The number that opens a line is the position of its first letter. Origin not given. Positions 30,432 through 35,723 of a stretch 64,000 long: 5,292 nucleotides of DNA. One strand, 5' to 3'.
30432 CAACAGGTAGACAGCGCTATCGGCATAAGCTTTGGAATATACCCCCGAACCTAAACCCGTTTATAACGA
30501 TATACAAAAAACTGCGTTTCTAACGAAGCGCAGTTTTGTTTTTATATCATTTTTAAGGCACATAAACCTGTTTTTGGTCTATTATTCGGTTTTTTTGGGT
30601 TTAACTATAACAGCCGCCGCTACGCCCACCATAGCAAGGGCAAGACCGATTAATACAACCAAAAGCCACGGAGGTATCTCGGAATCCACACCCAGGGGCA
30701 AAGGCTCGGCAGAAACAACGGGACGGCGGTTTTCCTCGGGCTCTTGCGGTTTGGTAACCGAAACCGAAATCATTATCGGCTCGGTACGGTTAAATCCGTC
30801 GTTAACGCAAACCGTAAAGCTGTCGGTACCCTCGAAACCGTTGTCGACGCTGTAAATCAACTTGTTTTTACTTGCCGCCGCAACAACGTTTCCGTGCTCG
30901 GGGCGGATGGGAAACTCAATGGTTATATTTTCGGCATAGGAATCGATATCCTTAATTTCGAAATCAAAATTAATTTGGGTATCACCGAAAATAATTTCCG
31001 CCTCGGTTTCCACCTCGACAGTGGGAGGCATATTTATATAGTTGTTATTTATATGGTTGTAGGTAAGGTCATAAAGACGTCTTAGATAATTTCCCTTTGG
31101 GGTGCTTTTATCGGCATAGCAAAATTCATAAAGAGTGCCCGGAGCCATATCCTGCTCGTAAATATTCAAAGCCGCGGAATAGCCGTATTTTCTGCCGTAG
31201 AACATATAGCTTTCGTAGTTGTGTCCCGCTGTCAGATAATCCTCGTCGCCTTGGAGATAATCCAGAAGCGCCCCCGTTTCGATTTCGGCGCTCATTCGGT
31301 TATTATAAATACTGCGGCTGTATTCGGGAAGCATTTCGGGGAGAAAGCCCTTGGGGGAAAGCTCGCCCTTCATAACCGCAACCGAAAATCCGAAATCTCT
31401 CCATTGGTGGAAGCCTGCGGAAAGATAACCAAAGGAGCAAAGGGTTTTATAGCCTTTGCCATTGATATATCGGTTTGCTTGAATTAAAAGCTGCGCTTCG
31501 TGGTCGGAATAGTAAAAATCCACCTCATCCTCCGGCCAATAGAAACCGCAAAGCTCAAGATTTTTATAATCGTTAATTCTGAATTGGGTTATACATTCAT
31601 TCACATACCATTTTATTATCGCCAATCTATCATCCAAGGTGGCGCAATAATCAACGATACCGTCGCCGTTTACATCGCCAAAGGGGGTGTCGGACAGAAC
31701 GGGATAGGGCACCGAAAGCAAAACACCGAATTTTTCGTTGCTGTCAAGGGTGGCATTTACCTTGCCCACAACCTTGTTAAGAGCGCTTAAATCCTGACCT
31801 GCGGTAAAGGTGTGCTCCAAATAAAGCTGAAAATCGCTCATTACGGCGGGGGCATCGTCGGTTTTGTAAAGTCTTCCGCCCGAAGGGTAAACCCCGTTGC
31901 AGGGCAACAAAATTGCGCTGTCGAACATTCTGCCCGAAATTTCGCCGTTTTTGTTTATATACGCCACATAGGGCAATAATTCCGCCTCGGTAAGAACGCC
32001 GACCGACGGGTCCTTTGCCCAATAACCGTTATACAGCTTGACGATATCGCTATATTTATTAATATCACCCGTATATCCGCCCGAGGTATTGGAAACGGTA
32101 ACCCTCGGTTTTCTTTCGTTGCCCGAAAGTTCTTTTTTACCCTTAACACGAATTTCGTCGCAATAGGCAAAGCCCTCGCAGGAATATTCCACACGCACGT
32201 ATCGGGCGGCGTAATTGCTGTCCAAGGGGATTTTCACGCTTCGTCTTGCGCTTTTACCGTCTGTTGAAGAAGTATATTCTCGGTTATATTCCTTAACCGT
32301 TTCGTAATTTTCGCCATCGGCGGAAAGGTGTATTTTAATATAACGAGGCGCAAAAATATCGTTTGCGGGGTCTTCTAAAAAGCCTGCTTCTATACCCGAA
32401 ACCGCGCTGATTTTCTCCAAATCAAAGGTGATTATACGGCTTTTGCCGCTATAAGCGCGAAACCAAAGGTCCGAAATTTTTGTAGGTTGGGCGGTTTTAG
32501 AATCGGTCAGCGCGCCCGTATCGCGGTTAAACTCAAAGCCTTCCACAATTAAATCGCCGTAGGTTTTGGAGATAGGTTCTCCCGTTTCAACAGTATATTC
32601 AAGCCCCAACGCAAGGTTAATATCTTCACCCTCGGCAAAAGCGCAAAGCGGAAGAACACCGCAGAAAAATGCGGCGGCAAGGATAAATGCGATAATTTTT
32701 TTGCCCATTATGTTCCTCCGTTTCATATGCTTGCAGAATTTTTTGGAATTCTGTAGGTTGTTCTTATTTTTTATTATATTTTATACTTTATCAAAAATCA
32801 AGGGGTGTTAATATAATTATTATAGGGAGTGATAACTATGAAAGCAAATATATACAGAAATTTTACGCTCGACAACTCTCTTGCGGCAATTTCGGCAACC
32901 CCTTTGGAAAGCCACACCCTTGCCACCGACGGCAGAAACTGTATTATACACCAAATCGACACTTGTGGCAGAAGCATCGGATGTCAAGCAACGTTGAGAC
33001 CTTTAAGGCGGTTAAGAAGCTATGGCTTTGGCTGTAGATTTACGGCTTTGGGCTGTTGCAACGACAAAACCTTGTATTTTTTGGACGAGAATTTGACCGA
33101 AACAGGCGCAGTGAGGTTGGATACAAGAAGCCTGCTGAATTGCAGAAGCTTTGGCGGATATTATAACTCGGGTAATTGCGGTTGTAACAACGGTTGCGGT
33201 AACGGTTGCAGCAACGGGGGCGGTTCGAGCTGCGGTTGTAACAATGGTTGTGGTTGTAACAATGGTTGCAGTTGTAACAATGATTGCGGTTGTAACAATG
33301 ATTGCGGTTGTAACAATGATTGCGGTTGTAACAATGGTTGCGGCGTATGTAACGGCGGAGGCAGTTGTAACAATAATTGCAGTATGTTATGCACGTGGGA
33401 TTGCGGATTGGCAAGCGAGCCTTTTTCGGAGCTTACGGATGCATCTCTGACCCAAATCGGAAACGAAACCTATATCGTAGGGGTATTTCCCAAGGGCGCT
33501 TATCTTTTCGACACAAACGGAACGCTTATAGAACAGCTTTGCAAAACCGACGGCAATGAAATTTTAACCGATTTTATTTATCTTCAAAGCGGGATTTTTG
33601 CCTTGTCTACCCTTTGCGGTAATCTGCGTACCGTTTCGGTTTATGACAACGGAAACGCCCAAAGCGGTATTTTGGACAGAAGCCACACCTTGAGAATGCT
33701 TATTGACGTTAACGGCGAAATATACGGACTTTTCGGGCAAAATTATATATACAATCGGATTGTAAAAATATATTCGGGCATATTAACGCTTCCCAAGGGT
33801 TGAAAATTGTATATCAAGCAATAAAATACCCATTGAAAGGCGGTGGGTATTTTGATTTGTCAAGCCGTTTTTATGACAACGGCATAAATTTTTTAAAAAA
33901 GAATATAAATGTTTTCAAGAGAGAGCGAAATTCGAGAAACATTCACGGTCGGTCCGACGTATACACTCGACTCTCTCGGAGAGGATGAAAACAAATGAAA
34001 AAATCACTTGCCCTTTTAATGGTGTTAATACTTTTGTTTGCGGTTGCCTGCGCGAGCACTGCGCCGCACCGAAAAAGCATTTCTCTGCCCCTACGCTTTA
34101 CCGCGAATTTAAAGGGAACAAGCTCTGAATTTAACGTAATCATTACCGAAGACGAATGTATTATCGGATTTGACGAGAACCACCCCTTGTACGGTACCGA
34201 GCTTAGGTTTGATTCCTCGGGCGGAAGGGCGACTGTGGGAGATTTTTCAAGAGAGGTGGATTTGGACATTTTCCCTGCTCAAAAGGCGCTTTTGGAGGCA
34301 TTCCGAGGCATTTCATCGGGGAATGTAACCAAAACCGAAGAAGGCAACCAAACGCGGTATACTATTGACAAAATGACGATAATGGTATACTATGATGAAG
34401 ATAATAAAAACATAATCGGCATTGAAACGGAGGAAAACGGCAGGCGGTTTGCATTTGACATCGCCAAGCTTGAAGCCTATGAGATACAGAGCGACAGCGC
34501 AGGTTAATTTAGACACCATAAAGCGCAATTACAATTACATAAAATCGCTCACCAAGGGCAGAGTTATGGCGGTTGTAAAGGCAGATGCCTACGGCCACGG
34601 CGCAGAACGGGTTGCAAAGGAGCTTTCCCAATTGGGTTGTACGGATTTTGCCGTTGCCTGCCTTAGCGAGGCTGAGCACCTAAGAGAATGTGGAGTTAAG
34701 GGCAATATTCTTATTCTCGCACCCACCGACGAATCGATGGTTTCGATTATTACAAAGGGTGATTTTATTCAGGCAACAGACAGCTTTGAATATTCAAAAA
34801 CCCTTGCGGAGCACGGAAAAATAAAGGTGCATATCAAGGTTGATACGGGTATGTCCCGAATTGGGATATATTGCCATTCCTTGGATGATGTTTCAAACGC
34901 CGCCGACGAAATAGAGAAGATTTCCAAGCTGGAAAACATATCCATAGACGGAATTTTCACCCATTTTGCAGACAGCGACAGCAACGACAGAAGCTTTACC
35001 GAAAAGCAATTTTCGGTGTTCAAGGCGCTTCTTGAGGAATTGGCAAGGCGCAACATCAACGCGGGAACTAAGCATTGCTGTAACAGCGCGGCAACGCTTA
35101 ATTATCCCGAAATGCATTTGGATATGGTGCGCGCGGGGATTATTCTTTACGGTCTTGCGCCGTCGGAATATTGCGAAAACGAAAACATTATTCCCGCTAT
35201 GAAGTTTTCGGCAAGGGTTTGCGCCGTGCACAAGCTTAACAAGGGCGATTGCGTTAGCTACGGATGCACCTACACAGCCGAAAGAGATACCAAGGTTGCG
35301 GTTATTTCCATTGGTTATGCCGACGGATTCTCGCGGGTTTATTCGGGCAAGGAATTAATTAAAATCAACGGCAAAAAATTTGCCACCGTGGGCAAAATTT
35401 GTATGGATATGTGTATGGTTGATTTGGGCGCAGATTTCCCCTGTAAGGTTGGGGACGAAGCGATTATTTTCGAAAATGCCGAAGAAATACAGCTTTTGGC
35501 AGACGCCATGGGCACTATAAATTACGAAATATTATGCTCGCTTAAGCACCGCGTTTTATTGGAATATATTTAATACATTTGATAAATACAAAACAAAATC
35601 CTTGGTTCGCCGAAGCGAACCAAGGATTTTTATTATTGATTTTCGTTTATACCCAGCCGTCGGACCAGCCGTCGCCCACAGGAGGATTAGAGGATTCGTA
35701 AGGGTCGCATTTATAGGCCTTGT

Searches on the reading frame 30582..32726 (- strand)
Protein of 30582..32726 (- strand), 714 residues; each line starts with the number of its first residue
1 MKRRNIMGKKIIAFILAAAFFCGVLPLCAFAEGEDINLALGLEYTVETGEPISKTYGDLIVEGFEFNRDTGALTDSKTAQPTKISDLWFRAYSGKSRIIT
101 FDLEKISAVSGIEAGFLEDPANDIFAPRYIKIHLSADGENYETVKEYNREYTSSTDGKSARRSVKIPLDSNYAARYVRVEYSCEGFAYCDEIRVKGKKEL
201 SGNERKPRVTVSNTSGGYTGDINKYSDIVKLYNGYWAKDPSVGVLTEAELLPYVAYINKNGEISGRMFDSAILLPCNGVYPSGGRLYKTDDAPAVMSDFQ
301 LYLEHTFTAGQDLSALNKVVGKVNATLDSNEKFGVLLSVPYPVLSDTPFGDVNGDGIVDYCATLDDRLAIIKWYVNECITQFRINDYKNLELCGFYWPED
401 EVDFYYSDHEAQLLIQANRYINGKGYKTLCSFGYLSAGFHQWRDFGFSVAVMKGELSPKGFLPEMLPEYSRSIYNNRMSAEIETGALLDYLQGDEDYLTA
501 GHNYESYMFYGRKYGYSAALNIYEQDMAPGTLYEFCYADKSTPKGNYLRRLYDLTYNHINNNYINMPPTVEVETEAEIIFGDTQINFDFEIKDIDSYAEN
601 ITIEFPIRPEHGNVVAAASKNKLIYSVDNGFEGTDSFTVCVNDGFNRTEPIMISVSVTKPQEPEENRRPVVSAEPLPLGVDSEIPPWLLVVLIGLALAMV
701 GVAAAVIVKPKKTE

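Call 20: find_encoding_contigs(protein=window:30582-32726:-, flank=10000, max_places=1)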
Protein window:30582-32726:- (714 aa): no gene with exactly this product is on record in the collection.

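Call 23: search_protein_families(library=pfam, max_evalue=0.00001, proteins=[window:30582-32726:-])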
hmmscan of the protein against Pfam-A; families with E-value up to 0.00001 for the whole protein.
window:30582-32726:- (714 aa): 3 families
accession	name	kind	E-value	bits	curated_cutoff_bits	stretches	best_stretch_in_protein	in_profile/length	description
PF16147.10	DUF4855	-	9.6e-60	202.8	27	1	227-556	1-312/313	Domain of unknown function (DUF4855)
PF17963.7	Big_9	-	5.2e-07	30.9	23.6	1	567-655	3-88/89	Bacterial Ig domain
PF00754.31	F5_F8_type_C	-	4.3e-06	27.3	28.2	1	87-180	25-111/127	F5/8 type C domain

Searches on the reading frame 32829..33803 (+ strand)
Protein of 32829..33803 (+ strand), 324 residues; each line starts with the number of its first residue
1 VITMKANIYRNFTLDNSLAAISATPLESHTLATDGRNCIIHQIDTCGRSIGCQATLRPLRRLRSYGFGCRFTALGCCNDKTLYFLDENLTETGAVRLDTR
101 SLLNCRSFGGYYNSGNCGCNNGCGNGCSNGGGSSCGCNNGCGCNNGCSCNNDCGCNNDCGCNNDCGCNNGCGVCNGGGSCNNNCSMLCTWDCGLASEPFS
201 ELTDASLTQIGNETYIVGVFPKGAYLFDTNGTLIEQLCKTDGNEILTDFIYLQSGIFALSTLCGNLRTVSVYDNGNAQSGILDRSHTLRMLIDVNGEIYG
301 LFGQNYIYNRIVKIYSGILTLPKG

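Call 21: find_encoding_contigs(protein=window:32829-33803:+, flank=10000, max_places=1)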
Protein window:32829-33803:+ (324 aa): no gene with exactly this product is on record in the collection.

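Call 23: search_protein_families(library=pfam, max_evalue=0.00001, proteins=[window:32829-33803:+])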
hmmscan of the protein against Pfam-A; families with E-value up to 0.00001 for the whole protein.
window:32829-33803:+ (324 aa): 0 families

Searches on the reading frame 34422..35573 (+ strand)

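Call 23: search_protein_families(library=pfam, max_evalue=0.00001, proteins=[window:34422-35573:+])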
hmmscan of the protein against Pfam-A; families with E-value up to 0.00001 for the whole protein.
window:34422-35573:+ (383 aa): 2 families
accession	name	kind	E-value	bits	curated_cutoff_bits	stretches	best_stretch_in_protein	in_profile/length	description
PF01168.26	Ala_racemase_N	-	2.8e-63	214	24.1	1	28-247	1-220/220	Alanine racemase, N-terminal domain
PF00842.27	Ala_racemase_C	-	4.3e-40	136.7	25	1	259-379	1-124/127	Alanine racemase, C-terminal domain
